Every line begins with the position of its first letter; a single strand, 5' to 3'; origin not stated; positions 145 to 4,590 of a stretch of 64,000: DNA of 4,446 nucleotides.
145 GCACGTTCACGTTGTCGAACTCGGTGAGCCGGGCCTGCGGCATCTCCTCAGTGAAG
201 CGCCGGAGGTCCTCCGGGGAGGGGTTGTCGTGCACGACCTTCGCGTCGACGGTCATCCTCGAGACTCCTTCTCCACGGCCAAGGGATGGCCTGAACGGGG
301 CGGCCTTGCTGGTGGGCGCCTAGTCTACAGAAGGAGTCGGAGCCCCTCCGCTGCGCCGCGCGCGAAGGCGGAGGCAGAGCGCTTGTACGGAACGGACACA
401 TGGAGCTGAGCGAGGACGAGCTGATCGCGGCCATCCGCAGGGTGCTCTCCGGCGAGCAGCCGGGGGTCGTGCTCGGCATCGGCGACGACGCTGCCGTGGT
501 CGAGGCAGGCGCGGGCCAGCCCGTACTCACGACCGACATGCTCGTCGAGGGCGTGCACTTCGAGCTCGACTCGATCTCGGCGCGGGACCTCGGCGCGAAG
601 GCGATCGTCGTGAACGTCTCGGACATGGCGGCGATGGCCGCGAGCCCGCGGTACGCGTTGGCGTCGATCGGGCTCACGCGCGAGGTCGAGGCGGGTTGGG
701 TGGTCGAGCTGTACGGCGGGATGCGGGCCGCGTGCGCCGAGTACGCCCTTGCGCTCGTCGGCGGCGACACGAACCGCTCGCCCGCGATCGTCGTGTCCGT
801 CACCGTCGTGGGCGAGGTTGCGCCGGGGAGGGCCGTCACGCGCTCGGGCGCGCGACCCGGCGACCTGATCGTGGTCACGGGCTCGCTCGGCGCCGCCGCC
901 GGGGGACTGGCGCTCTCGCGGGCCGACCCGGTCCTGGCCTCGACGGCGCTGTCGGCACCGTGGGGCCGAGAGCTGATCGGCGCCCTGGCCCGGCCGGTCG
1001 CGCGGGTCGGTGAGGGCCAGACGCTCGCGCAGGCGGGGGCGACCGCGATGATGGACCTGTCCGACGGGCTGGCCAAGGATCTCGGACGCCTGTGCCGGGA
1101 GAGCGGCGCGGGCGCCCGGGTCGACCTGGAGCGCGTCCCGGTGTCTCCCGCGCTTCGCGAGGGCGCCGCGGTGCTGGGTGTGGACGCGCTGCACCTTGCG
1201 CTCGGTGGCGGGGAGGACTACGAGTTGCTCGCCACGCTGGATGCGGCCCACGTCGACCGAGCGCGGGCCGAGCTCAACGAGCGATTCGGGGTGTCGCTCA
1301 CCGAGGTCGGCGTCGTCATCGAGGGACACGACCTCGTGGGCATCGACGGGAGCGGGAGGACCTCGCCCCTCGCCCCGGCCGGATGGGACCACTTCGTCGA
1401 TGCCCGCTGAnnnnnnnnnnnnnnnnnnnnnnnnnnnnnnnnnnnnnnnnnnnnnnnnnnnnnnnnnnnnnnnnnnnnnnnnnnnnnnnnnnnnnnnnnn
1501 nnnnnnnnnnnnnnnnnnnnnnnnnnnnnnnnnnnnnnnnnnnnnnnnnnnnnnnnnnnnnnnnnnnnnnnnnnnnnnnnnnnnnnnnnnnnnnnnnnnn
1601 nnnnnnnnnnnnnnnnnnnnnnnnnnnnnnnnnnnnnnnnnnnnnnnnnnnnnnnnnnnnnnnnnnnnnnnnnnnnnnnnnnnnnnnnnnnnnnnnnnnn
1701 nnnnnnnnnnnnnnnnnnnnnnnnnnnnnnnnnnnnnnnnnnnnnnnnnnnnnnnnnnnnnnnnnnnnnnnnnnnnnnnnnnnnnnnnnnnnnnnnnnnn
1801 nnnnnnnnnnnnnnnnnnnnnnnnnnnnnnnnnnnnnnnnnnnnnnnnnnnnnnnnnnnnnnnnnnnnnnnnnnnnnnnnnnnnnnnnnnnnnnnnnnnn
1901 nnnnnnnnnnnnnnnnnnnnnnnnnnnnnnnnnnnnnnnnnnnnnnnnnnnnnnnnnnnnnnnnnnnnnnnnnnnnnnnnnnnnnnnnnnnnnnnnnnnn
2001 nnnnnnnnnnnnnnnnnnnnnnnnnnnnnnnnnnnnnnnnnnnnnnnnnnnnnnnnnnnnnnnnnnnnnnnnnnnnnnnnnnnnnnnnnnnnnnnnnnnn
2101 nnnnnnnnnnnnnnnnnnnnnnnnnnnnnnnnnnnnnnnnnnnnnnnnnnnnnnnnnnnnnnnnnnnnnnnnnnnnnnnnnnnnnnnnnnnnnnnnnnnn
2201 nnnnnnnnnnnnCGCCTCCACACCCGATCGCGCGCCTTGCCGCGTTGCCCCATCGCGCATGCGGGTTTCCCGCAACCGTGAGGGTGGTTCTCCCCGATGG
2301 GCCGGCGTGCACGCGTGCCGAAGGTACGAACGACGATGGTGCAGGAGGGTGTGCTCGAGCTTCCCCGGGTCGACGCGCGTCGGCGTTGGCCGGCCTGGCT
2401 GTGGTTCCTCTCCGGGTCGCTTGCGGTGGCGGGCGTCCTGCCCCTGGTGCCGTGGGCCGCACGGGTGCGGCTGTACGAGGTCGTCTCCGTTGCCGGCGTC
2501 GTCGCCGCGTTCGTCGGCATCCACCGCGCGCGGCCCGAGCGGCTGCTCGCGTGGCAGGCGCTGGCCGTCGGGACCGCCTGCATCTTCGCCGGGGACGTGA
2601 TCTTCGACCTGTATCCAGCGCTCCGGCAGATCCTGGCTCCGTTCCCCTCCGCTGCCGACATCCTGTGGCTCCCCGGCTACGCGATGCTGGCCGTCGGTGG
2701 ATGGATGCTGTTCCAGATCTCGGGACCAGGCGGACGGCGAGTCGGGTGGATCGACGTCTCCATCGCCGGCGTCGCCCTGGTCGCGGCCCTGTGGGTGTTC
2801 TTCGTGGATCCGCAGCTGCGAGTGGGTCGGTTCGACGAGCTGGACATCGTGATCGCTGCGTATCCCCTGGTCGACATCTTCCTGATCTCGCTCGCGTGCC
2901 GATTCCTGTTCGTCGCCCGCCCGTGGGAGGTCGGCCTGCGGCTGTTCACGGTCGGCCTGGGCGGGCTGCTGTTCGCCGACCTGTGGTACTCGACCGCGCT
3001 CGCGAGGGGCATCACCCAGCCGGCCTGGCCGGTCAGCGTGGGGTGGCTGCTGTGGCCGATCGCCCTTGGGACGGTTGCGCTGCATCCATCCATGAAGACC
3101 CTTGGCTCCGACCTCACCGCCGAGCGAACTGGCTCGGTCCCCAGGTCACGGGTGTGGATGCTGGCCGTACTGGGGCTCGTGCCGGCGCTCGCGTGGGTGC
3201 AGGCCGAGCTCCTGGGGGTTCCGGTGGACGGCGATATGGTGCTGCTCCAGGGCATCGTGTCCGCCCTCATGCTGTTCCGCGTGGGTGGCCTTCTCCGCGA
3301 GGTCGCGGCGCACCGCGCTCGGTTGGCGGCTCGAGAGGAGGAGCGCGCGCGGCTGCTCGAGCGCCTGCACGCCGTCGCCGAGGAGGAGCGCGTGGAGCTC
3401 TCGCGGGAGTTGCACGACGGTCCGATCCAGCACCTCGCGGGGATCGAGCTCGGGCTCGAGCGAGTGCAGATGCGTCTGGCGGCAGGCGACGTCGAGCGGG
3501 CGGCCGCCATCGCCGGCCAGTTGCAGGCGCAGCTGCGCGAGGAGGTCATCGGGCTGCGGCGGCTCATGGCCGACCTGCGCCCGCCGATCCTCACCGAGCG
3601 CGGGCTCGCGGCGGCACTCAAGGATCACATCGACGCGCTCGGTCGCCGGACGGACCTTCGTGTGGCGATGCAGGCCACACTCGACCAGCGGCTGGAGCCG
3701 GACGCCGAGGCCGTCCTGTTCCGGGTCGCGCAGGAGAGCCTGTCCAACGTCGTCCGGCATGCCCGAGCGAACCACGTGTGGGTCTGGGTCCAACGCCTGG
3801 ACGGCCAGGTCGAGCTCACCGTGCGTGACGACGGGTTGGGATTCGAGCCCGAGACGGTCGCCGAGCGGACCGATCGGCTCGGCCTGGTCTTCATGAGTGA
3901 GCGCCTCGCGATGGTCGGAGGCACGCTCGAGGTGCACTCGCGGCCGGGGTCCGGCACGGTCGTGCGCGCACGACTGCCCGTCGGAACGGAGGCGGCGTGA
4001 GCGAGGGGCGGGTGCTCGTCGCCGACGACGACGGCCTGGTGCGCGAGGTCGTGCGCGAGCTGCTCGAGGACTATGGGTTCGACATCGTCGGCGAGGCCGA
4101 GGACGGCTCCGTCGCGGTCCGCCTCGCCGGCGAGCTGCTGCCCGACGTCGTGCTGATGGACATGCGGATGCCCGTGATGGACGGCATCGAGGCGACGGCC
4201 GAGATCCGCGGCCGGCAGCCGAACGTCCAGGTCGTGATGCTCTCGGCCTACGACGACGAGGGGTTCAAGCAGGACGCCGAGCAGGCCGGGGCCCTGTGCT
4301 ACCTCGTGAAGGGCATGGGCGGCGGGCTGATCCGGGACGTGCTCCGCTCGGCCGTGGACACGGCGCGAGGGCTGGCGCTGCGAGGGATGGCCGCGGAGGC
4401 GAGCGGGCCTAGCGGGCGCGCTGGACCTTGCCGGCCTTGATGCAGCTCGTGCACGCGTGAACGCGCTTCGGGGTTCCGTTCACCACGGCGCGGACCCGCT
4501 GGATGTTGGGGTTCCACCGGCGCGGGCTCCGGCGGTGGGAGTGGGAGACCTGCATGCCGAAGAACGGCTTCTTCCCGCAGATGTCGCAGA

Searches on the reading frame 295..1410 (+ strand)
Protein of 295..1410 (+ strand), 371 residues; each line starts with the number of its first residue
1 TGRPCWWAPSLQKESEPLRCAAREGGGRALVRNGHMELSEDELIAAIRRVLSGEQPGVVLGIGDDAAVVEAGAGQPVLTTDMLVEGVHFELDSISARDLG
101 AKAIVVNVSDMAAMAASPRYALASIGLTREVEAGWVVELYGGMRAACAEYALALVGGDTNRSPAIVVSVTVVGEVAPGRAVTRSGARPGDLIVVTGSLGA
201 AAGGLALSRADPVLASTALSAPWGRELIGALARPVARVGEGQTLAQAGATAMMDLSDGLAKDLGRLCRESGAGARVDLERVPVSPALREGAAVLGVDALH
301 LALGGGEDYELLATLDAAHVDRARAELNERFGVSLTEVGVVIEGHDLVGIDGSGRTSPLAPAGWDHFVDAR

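Call 32: search_protein_families(library=pfam, proteins=[window:295-1410:+], max_evalue=0.00001)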
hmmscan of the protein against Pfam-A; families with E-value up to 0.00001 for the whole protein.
window:295-1410:+ (371 aa): 2 families
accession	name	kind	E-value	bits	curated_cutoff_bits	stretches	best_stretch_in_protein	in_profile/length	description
PF00586.29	AIRS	-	2.4e-26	92.8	24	1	63-175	1-112/112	AIR synthase related protein, N-terminal domain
PF02769.27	AIRS_C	-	2.4e-14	54.2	23.1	1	187-349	1-153/156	AIR synthase related protein, C-terminal domain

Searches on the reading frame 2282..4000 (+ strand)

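Call 32: search_protein_families(library=pfam, proteins=[window:2282-4000:+], max_evalue=0.00001)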
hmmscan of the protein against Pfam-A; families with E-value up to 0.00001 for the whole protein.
window:2282-4000:+ (572 aa): 2 families
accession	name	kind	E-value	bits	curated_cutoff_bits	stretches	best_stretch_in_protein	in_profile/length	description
PF02518.31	HATPase_c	-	9.2e-15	55.5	26.4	1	478-567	5-109/111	Histidine kinase-, DNA gyrase B-, and HSP90-like ATPase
PF07730.19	HisKA_3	-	7.2e-10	39.7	24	1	369-436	1-67/68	Histidine kinase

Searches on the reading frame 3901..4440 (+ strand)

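Call 32: search_protein_families(library=pfam, proteins=[window:3901-4440:+], max_evalue=0.00001)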
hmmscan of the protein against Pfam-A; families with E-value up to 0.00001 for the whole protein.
window:3901-4440:+ (179 aa): 1 family
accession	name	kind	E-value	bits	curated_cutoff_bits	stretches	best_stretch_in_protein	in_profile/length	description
PF00072.30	Response_reg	-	2.7e-27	95.6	30.2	1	38-144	1-106/111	Response regulator receiver domain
